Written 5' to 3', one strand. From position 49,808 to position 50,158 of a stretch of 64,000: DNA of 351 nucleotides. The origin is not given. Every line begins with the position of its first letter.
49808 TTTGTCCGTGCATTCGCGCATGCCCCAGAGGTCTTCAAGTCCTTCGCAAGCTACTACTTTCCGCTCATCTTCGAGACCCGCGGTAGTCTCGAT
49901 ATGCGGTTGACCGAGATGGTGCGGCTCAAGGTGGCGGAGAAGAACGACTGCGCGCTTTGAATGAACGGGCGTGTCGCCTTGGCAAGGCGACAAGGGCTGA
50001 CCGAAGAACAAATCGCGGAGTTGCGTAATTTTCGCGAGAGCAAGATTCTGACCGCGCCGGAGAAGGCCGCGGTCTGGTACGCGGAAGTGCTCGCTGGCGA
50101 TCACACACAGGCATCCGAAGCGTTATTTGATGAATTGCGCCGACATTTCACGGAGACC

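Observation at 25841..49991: Three UGA codons share one hairpin geometry: a lineage-specific SECIS template and a selenoprotein-rich genome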

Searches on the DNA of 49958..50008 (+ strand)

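Call 85: build_rna_model(alignment_id=A4, structure=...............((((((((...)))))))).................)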
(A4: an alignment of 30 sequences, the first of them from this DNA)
Model R1 built from alignment A4 (30 sequences, 51 columns); structure: as given.
model positions 51; base pairs 8; branch points 0; effective number of sequences 6.38; information 1.086 bits per position. Calibrated on 0.2 Mb of random sequence (short: E-values are rough).
structure used (alignment columns):
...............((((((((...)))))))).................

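Call 86: search_with_rna_model(model_id=R1, source=window, filters=off, max_evalue=10, show_alignments=4)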
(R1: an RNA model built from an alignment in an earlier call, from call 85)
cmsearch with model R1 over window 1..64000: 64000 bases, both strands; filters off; matches with E-value up to 10: 29.
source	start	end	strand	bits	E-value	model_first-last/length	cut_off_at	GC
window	49958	50008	+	72.5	4.9e-14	1-51/51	no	0.59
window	49972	49991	-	16.7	0.086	16-35/51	no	0.65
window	26948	26987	+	12.7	0.64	1-51/51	no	0.55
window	1433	1468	+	10.9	1.6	1-51/51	no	0.64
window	42833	42861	+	9.8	2.7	1-51/51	no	0.62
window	26145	26159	-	9.6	3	18-32/51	no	1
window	28026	28048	+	9.4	3.3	1-51/51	no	0.74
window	37807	37849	-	9.4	3.3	1-51/51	no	0.58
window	6157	6205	+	9.4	3.4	1-51/51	no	0.55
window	56253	56281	+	9.2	3.7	1-51/51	no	0.59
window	33024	33046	+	9.2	3.8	1-51/51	no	0.74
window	2259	2308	-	8.8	4.5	1-51/51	no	0.64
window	35887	35899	+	8.1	6.5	19-31/51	no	1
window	31364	31407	+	8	6.6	1-51/51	no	0.68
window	29277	29298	-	8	6.9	1-51/51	no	0.59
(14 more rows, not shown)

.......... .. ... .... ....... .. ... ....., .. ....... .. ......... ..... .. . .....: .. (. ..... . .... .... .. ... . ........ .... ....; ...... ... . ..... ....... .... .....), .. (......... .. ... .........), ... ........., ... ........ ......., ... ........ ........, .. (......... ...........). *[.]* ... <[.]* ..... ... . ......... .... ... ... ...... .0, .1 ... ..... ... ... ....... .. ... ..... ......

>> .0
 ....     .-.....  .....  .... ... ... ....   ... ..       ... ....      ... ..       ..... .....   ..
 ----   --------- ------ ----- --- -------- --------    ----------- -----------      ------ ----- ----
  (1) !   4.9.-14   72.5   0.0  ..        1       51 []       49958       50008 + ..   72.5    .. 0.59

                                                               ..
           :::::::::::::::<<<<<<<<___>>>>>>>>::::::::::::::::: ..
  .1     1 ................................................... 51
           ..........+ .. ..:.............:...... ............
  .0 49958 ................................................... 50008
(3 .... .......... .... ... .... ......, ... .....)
